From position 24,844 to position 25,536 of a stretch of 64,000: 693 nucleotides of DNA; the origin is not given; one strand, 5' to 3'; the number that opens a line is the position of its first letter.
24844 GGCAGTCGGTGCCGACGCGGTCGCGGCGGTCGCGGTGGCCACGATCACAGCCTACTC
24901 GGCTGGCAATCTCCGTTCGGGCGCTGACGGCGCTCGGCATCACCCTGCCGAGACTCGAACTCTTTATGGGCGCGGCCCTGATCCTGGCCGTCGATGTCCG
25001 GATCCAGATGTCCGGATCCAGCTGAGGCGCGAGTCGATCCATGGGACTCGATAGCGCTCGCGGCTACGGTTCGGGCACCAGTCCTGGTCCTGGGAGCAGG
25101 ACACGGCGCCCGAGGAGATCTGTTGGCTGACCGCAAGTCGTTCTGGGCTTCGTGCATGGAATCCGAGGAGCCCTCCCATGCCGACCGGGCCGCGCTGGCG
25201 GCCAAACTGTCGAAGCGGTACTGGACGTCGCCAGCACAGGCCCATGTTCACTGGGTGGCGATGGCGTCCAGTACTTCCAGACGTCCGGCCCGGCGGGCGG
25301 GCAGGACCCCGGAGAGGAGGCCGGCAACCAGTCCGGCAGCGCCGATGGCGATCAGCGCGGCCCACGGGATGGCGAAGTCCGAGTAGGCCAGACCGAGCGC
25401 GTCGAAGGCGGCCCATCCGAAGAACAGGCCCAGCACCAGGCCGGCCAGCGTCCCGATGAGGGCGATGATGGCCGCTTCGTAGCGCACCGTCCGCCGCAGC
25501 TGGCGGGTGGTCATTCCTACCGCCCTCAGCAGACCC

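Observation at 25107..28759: ABC-transporter module bracketed by 115-bp imperfect direct repeats that copy the start of the FAD-oxidase gene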

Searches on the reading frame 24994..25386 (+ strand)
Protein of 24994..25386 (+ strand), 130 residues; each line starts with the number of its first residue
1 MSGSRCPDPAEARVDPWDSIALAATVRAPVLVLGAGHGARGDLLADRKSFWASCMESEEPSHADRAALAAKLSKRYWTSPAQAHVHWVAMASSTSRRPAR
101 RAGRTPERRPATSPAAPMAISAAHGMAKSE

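Call 7: search_protein_families(library=pfam, proteins=[window:24994-25386:+])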
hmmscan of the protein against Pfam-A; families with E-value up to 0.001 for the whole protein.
window:24994-25386:+ (130 aa): 0 families
